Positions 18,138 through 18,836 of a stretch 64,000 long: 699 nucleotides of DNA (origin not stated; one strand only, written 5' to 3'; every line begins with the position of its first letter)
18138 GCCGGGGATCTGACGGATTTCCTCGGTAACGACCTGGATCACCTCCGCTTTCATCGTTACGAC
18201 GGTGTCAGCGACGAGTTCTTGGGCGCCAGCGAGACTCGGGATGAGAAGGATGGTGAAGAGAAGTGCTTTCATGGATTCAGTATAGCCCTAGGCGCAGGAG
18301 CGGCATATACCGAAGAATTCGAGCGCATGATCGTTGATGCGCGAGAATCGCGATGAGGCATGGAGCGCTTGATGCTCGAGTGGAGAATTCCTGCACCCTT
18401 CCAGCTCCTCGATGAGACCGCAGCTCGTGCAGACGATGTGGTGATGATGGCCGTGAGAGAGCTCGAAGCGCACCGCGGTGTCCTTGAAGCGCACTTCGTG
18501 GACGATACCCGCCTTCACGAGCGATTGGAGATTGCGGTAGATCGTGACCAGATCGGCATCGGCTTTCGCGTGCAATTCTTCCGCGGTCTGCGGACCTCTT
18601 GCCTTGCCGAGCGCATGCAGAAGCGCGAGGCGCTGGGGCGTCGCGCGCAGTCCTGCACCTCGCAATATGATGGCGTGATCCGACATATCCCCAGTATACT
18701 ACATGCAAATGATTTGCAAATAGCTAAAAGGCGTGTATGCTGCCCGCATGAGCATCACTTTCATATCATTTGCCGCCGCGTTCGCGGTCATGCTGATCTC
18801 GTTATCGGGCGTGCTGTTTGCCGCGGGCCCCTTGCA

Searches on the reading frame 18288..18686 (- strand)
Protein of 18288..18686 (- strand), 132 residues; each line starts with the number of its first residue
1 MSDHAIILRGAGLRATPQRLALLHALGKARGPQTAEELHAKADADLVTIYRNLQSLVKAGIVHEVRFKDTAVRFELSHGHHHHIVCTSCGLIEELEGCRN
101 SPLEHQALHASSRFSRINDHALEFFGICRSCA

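Call 7: search_protein_families(library=pfam, proteins=[window:18288-18686:-], max_evalue=0.01)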
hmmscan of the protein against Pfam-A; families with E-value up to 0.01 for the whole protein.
window:18288-18686:- (132 aa): 8 families
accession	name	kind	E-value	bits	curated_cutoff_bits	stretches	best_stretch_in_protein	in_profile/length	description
PF01475.25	FUR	-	7.5e-20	71.7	23.1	1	11-124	2-120/121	Ferric uptake regulator family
PF12840.13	HTH_20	-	6.7e-09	36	27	1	16-65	3-51/51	Helix-turn-helix domain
PF25213.1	HVO_A0261_N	-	1.3e-05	25.5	35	1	14-65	8-57/86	HVO_A0261 N-terminal domain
PF09339.16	HTH_IclR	-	6.4e-05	23.1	22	1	20-63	6-49/52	IclR helix-turn-helix domain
PF01978.25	TrmB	-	0.00014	22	25.6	1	29-66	19-56/68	Sugar-specific transcriptional regulator TrmB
PF25212.1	HVO_A0114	-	0.00054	20.1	27.6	1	16-64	21-68/84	HVO_A0114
PF13463.12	HTH_27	-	0.003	18.2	22.2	1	17-75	3-63/68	Winged helix DNA-binding domain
PF01022.26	HTH_5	-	0.0096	16.2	22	0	17-63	2-46/47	Bacterial regulatory protein, arsR family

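Call 8: search_protein_families(library=ncbifam, proteins=[window:18288-18686:-], max_evalue=0.01)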
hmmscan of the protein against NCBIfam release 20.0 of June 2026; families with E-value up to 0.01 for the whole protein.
window:18288-18686:- (132 aa): 11 families
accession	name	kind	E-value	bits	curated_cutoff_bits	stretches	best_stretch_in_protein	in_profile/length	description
NF051892.1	TransRegFurBacil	equivalog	1.2e-19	70.8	220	1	8-131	12-143/149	ferric iron uptake transcriptional regulator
NF052545.1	TransRegPerRClab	equivalog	4.4e-19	68.8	180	1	1-131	1-134/138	transcriptional regulator PerR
NF006999.0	PRK09462.1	equivalog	2.9e-13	49.7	146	1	1-129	1-134/148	ferric iron uptake transcriptional regulator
NF051891.1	TransRegFurHelico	equivalog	1.1e-11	44.8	200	1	8-131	18-145/148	ferric iron uptake transcriptional regulator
NF047406.1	TransRegPerRTherm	equivalog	5.3e-11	42.9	200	1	14-131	5-125/130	manganese-dependent transcriptional regulator PerR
NF045678.1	TransRegIrrA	equivalog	1.9e-10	40.8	150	1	7-93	12-104/138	iron response transcriptional regulator IrrA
NF045677.1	FeRespRegIrr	equivalog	1.8e-08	34.6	170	1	7-86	3-88/127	Fur family transcriptional regulator Irr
NF008646.0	PRK11639.1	equivalog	1.5e-07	31.3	167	1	11-131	20-146/171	zinc uptake transcriptional repressor Zur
NF047462.1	FUR_perox_PerRA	exception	9.1e-07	29.4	200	1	7-96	11-105/142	peroxide-responsive transcriptional repressor PerRA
NF033788.1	HTH_metalloreg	subfamily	0.001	18.9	55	1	15-66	9-59/77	metalloregulator ArsR/SmtB family transcription factor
NF053606.1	Sta1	subfamily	0.0064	16.6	80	1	21-68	24-70/100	Sta1 family transcriptional regulator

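Call 9: find_homologous_proteins(query=window:18288-18686:-, max_evalue=1e-10)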
Query window:18288-18686:- (132 aa): 82 proteins with E <= 1e-10 among 130 candidates.
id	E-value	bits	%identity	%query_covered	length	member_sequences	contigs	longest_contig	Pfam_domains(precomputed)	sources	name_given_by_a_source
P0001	8.1e-82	290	100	100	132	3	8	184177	PF12840.14,PF01475.26,PF25213.2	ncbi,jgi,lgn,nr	ncbi:transcriptional repressor [bacterium]|nr:transcriptional repressor [bacterium]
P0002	8.4e-70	251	84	100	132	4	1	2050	PF12840.14,PF01475.26,PF09339.17,PF25213.2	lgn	-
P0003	1.2e-66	241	80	100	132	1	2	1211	PF12840.14,PF01475.26,PF25213.2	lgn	-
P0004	3.2e-66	239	80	100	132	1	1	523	PF12840.14,PF01475.26,PF25213.2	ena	-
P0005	1.6e-65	237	80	100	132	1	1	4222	PF12840.14,PF01475.26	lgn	-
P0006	1.9e-63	230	78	100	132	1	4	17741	PF12840.14,PF01475.26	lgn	-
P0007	1.9e-58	214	75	98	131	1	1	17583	PF12840.14,PF01475.26,PF25213.2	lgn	-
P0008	3.2e-58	213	75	100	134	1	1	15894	PF12840.14,PF01475.26,PF25213.2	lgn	-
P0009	5.9e-58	212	75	95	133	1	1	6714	PF12840.14,PF01475.26,PF09339.17,PF25213.2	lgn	-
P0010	1.0e-57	212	74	95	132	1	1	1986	PF12840.14,PF25212.3,PF01475.26,PF25213.2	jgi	jgi:Fur family ferric uptake transcriptional regulator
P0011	1.3e-57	211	74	98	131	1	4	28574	PF12840.14,PF01475.26,PF25213.2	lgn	-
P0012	3.2e-56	207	74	95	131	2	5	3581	PF12840.14,PF01475.26,PF25213.2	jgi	jgi:Fe2+ or Zn2+ uptake regulation protein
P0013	3.5e-56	207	75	95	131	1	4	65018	PF12840.14,PF01475.26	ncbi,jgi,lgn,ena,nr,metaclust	ncbi:MAG: hypothetical protein A2854_01160 [Parcubacteria group bacterium RIFCSPHIGHO2_01_FULL_56_18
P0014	1.5e-55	205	72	98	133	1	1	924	PF12840.14,PF01475.26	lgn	-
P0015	1.6e-55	205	71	95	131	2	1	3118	PF12840.14,PF25212.3,PF01475.26,PF25213.2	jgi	jgi:Fe2+ or Zn2+ uptake regulation protein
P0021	3.3e-51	191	66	100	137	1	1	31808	PF12840.14,PF01475.26,PF25213.2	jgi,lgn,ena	-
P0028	8.3e-42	160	61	95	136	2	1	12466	PF12840.14,PF01475.26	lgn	-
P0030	5.2e-40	154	60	95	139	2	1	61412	PF12840.14,PF01475.26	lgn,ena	-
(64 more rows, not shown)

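Call 11: find_encoding_contigs(protein=P0001, flank=10000, max_places=8)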
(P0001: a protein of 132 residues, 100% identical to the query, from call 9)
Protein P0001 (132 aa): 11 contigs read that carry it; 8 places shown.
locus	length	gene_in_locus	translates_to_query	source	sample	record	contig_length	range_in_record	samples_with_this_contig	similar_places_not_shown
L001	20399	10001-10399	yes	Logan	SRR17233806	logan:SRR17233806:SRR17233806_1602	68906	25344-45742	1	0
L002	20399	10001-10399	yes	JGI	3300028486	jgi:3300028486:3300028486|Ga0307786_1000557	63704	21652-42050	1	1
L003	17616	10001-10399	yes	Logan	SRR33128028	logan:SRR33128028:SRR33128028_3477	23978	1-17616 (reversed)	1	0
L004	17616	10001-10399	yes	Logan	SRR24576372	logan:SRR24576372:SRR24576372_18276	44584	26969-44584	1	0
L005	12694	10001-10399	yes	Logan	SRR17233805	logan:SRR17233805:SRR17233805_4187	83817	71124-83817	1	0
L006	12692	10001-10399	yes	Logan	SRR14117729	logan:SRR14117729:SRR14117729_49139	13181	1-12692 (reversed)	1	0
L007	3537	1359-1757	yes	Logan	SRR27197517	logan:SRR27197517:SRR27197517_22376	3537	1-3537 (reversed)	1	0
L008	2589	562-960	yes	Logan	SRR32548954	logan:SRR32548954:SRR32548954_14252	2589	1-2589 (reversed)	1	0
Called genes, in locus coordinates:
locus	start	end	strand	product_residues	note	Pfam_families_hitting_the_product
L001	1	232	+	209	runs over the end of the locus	PF06736:TMEM175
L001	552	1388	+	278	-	-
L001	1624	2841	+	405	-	PF07690:MFS_1, PF00083:Sugar_tr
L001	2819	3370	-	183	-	PF01569:PAP2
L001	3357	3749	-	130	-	PF01219:DAGK_prokar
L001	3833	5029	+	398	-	PF00704:Glyco_hydro_18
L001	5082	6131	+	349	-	PF01594:AI-2E_transport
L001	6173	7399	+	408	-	PF02073:Peptidase_M29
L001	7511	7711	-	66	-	-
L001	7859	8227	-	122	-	-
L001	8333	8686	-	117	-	-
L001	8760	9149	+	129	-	PF09814:HECT_2 (faint), PF01641:SelR, PF24046:At4g08330 (faint)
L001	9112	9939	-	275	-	PF02535:Zip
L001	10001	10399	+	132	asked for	PF01475:FUR, PF25213:HVO_A0261_N (faint), PF12840:HTH_20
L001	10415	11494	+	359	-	PF07907:YibE_F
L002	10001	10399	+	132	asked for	PF01475:FUR, PF25213:HVO_A0261_N (faint), PF12840:HTH_20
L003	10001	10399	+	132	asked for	PF01475:FUR, PF25213:HVO_A0261_N (faint), PF12840:HTH_20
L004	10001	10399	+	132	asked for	PF01475:FUR, PF25213:HVO_A0261_N (faint), PF12840:HTH_20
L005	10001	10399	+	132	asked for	PF01475:FUR, PF25213:HVO_A0261_N (faint), PF12840:HTH_20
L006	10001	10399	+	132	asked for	PF01475:FUR, PF25213:HVO_A0261_N (faint), PF12840:HTH_20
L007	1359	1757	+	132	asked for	PF01475:FUR, PF25213:HVO_A0261_N (faint), PF12840:HTH_20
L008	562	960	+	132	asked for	PF01475:FUR, PF25213:HVO_A0261_N (faint), PF12840:HTH_20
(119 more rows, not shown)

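Call 13: find_related_loci(query=A1, collection=genome_contigs, flank=6000)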
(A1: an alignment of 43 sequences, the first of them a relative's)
Query A1 (132 aa) in genome_contigs; peptide patterns used: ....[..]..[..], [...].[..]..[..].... (x = any residue, [..] = any of these).
600 stretches matched a pattern (row limit reached: there are more); 575 encode a relative of the query (tblastn E <= 1e-3); the best 80 are kept; 80 distinct loci.
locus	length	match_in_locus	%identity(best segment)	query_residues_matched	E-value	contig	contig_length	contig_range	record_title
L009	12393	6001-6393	46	7-132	9e-34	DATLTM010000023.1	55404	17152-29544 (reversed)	MAG TPA_asm: Candidatus Paceibacterota bacterium isolate SMAG_U13956 k141_1032160, whole genome shotgun sequence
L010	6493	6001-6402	42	3-132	3e-33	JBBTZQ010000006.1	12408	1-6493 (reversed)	MAG: Patescibacteria group bacterium isolate H41-bin181_1 H41_bin181_1_000000000006, whole genome shotgun sequence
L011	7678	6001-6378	42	7-132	4e-32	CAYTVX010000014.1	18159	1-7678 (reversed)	MAG TPA_asm: uncultured Candidatus Saccharibacteria bacterium isolate SRP286056_co1_301 genome assembly, contig: NODE_36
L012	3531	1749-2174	40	3-132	1e-31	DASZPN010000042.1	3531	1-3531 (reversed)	MAG TPA_asm: Candidatus Paceibacterota bacterium isolate SMAG_U5972 k141_276749, whole genome shotgun sequence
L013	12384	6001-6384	44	7-131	3e-31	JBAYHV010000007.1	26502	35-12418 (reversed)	MAG: Candidatus Paceibacterota bacterium isolate SO_2016_GW1_158 scaffold03223_OW334_2016, whole genome shotgun sequence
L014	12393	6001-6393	47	8-132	1e-29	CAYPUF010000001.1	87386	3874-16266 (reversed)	MAG TPA_asm: uncultured Gammaproteobacteria bacterium isolate SRP093185_co1_134 genome assembly, contig: NODE_77_length_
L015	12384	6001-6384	43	7-132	1e-29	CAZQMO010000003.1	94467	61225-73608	MAG TPA_asm: uncultured Candidatus Saccharibacteria bacterium isolate binchicken_co242_277 genome assembly, contig: NODE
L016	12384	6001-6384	41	7-132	7e-29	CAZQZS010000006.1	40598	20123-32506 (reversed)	MAG TPA_asm: uncultured Candidatus Saccharibacteria bacterium isolate binchicken_co179_18 genome assembly, contig: NODE_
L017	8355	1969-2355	41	7-131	1e-28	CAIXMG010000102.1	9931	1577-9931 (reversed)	uncultured bacterium isolate AlinenLipids_bin-4392 genome assembly, contig: bin-4392:102/116, whole genome shotgun seque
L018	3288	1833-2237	41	1-132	7e-28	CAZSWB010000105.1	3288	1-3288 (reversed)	MAG TPA_asm: uncultured Candidatus Saccharibacteria bacterium isolate SRP319275_co1_141 genome assembly, contig: NODE_46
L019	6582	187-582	39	3-131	1e-27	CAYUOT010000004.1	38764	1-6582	MAG TPA_asm: uncultured Candidatus Saccharibacteria bacterium isolate SRP192927_co4_916 genome assembly, contig: NODE_14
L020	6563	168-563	36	3-131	2e-27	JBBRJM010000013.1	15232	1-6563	MAG: Candidatus Paceibacteria bacterium isolate Co_metawrap_2869 Cmw_2869_k141_1607830_length_15232_cov_15.4346, whole g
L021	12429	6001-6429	45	3-132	8e-27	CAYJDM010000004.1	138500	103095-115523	MAG TPA_asm: uncultured Candidatus Saccharibacteria bacterium isolate ERP123247_co1_51 genome assembly, contig: NODE_52_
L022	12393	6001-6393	40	7-132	4e-26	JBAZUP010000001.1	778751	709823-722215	MAG: Patescibacteria group bacterium isolate SO_2017_GW1_231 NODE_45_length_778751_cov_3.412568_OW334_2017, whole genome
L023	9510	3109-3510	40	7-132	9e-26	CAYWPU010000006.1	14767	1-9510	MAG TPA_asm: uncultured Candidatus Saccharibacteria bacterium isolate SRP329715_co1_112 genome assembly, contig: NODE_61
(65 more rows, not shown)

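Call 14: find_related_loci(query=A1, collection=metagenome_contigs, flank=4000)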
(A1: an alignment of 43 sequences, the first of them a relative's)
Query A1 (132 aa) in metagenome_contigs; peptide patterns used: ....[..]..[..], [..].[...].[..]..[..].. (x = any residue, [..] = any of these).
600 stretches matched a pattern (row limit reached: there are more); 542 encode a relative of the query (tblastn E <= 1e-3); the best 80 are kept; 80 distinct loci.
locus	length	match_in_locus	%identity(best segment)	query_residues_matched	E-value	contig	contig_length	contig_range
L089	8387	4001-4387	60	7-132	2e-46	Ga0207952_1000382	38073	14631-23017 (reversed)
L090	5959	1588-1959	46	8-131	3e-32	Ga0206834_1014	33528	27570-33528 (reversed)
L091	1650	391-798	45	2-132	2e-32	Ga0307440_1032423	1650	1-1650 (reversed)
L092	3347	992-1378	44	7-132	6e-32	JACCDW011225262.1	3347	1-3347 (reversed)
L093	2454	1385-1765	45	7-132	7e-32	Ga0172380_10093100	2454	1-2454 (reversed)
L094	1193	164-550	43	7-132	4e-32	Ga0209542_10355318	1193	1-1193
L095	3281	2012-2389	46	8-132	2e-30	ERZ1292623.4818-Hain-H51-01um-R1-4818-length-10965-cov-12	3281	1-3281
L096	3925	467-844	46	8-132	6e-30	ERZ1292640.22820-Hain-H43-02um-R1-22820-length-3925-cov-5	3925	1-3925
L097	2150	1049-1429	41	8-131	4e-29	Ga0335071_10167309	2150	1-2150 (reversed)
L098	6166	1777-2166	43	3-131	2e-29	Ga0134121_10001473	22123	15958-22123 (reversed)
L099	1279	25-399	43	8-131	2e-29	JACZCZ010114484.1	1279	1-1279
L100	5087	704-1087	41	7-131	9e-28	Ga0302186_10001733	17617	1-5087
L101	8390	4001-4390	45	7-132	6e-28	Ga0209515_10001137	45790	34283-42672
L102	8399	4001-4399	38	3-132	1e-27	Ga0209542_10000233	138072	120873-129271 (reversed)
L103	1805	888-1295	42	1-132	5e-27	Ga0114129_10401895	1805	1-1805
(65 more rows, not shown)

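Call 15: find_encoding_contigs(protein=P0006, flank=8000, max_places=1)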
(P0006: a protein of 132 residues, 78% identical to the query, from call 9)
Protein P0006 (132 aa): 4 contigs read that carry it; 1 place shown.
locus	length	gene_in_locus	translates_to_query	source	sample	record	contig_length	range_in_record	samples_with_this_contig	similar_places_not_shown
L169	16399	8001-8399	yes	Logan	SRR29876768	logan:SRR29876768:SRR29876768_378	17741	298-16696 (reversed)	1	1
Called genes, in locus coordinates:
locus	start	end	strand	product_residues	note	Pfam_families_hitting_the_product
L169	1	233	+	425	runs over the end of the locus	?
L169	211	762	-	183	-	PF01569:PAP2, PF14378:PAP2_3 (weak)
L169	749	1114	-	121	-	PF01219:DAGK_prokar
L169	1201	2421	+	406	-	PF00704:Glyco_hydro_18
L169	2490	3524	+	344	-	PF01594:AI-2E_transport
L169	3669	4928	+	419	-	PF02073:Peptidase_M29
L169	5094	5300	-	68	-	-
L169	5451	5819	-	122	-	-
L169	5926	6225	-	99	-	PF00462:Glutaredoxin (weak)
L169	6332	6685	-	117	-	-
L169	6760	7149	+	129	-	PF01641:SelR, PF24046:At4g08330 (faint)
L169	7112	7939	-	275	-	PF02535:Zip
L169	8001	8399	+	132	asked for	PF01475:FUR, PF12840:HTH_20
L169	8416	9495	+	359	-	PF07907:YibE_F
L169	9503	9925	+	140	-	PF09864:MliC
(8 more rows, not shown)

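Call 16: find_encoding_contigs(protein=P0007, flank=8000, max_places=1)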
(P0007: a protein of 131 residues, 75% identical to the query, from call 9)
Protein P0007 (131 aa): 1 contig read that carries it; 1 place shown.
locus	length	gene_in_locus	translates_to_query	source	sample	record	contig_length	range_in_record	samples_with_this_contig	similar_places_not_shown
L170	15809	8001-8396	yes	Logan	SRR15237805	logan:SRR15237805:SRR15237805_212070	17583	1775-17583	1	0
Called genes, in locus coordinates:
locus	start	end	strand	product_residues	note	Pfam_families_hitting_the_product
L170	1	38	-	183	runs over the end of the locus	PF01569:PAP2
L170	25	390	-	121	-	PF01219:DAGK_prokar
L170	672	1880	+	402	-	PF00704:Glyco_hydro_18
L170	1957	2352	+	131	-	-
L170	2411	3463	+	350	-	PF01594:AI-2E_transport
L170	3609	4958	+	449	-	PF02073:Peptidase_M29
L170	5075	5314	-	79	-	-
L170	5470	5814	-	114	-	-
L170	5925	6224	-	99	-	PF00462:Glutaredoxin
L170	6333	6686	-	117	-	-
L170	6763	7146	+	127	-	PF01641:SelR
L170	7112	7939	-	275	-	PF02535:Zip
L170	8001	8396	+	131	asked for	PF01475:FUR, PF25213:HVO_A0261_N (weak), PF12840:HTH_20 (weak)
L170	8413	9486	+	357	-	PF07907:YibE_F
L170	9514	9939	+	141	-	PF09864:MliC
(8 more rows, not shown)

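Call 17: find_encoding_contigs(protein=P0008, flank=8000, max_places=1)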
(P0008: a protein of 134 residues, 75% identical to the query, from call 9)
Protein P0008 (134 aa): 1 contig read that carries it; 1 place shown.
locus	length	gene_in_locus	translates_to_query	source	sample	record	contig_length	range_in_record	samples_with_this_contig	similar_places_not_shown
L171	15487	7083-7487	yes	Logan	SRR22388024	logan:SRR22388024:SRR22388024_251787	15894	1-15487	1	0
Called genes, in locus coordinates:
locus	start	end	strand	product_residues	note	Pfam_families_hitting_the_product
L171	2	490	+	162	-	?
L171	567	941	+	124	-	-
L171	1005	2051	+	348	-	PF01594:AI-2E_transport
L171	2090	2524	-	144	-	PF00583:Acetyltransf_1, PF13527:Acetyltransf_9 (weak), PF13508:Acetyltransf_7 (faint)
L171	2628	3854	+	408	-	PF02073:Peptidase_M29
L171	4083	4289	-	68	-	-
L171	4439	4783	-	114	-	-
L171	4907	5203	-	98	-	PF00462:Glutaredoxin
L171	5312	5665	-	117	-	-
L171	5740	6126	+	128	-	PF01641:SelR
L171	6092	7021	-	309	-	PF02535:Zip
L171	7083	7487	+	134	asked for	PF25213:HVO_A0261_N (weak), PF01475:FUR, PF12840:HTH_20 (weak)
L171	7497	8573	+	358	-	PF07907:YibE_F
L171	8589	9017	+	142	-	PF09864:MliC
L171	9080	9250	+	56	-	-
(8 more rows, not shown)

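Call 18: find_encoding_contigs(protein=P0011, flank=8000, max_places=1)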
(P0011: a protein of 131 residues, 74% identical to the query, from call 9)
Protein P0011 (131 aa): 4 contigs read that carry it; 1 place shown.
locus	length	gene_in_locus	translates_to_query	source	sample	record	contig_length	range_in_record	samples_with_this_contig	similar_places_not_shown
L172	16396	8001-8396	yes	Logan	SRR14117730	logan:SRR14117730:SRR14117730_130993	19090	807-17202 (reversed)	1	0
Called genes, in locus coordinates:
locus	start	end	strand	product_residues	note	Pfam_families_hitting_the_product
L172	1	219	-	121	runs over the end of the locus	PF01219:DAGK_prokar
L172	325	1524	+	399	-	PF00704:Glyco_hydro_18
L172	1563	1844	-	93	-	-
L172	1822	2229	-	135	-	-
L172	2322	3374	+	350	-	PF01594:AI-2E_transport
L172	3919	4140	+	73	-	-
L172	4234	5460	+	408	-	PF02073:Peptidase_M29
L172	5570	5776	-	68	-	-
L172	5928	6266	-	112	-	-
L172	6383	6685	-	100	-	PF00462:Glutaredoxin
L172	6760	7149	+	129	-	PF01641:SelR, PF24046:At4g08330 (faint)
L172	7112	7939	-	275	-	PF02535:Zip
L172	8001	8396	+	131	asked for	PF01475:FUR, PF25213:HVO_A0261_N (weak), PF12840:HTH_20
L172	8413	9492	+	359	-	PF07907:YibE_F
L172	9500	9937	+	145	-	PF09864:MliC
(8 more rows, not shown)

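Call 19: find_encoding_contigs(protein=P0013, flank=8000, max_places=1)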
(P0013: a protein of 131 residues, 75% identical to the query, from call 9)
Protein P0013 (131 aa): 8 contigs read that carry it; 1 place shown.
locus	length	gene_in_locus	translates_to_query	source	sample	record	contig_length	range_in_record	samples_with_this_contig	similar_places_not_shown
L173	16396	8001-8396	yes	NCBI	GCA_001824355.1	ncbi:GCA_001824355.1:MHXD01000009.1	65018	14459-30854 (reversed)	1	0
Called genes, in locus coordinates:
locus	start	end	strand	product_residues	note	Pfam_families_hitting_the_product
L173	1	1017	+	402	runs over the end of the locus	PF00704:Glyco_hydro_18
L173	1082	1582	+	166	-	-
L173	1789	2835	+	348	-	PF01594:AI-2E_transport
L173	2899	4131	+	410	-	PF02073:Peptidase_M29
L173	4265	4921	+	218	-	PF00300:His_Phos_1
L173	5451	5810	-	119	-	PF00462:Glutaredoxin (weak)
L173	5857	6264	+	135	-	PF01641:SelR, PF24046:At4g08330 (faint)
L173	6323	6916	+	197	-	-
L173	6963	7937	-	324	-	PF02535:Zip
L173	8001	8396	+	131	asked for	PF01475:FUR, PF12840:HTH_20 (weak)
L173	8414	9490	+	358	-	PF07907:YibE_F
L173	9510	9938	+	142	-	PF09864:MliC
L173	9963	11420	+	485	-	PF01336:tRNA_anti-codon, PF00152:tRNA-synt_2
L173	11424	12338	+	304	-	PF00892:EamA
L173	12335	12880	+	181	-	PF01625:PMSR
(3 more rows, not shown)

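Call 20: find_encoding_contigs(protein=P0021, flank=8000, max_places=1)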
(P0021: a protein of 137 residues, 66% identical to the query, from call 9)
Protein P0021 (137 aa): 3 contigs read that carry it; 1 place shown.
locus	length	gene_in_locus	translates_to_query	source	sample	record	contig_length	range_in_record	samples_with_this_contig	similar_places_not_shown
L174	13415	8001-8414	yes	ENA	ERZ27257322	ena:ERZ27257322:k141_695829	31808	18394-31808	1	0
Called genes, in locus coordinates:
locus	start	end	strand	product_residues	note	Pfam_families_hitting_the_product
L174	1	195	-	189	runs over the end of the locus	-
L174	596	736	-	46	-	-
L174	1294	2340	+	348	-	PF01594:AI-2E_transport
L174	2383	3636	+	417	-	PF02073:Peptidase_M29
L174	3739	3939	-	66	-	-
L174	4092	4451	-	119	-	PF00462:Glutaredoxin (weak)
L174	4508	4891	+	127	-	PF01641:SelR, PF24046:At4g08330 (faint)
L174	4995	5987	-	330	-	PF02535:Zip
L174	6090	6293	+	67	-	-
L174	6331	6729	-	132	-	-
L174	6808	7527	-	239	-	PF00142:Fer4_NifH (weak), PF01656:CbiA, PF13614:AAA_31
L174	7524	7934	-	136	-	PF03203:MerC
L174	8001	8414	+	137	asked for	PF01475:FUR, PF25213:HVO_A0261_N (faint), PF12840:HTH_20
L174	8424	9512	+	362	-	PF07907:YibE_F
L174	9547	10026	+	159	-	PF09864:MliC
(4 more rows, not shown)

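Call 21: find_encoding_contigs(protein=P0028, flank=8000, max_places=1)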
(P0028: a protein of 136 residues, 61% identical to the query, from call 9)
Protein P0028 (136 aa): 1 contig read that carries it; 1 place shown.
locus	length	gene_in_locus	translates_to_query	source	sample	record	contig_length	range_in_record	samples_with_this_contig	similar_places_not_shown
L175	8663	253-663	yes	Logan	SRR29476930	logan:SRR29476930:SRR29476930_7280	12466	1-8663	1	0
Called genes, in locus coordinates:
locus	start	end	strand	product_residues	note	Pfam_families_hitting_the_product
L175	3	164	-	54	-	?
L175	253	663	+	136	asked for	PF01475:FUR, PF12840:HTH_20 (weak)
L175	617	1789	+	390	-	PF07907:YibE_F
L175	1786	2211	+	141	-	PF09864:MliC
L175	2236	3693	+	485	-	PF01336:tRNA_anti-codon, PF00152:tRNA-synt_2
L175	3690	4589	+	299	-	PF00892:EamA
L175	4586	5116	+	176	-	PF01625:PMSR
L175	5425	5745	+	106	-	-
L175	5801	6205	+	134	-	PF06262:Zincin_1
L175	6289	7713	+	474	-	PF00579:tRNA-synt_1b, PF22421:SYY_C-terminal, PF01479:S4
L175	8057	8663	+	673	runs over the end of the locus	PF00270:DEAD (faint), PF04851:ResIII, PF17757:UvrB_inter, PF27431:UvrB_3rd, PF00271:Helicase_C, PF12344:UvrB, PF02151:UVR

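Call 22: find_encoding_contigs(protein=P0030, flank=8000, max_places=1)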
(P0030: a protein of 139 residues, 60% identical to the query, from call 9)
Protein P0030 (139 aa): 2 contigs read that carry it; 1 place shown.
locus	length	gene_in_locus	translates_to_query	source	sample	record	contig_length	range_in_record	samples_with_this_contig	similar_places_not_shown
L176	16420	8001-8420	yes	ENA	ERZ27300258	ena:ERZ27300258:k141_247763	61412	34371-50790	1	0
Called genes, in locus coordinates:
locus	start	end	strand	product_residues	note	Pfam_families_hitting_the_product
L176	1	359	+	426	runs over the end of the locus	PF02073:Peptidase_M29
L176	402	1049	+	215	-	PF00300:His_Phos_1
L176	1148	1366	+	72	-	-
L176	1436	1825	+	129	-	PF01641:SelR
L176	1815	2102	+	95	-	-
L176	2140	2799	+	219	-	-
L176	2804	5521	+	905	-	PF04234:CopC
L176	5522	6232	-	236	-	PF02535:Zip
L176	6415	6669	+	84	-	PF02201:SWIB, PF26291:SWIB_eIF2D (weak)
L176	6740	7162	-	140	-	-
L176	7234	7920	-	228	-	PF00142:Fer4_NifH (faint), PF01656:CbiA, PF13614:AAA_31 (weak)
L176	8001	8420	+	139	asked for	PF01475:FUR, PF12840:HTH_20 (weak)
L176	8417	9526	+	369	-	PF07907:YibE_F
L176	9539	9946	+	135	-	PF09864:MliC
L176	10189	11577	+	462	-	PF01336:tRNA_anti-codon, PF00152:tRNA-synt_2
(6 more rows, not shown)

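Call 23: find_encoding_contigs(protein=P0005, flank=8000, max_places=1)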
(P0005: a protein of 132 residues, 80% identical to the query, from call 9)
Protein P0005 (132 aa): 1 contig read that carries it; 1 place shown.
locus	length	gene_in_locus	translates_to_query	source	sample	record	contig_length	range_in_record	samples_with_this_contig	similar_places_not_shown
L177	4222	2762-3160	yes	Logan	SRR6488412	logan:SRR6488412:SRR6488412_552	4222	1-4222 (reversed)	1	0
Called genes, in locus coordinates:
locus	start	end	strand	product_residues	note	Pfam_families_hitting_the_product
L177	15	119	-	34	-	-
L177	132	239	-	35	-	-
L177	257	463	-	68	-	-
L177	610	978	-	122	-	-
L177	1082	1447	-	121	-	-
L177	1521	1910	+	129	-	PF01641:SelR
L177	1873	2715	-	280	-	PF02535:Zip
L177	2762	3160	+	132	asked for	PF01475:FUR, PF12840:HTH_20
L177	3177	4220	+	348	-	?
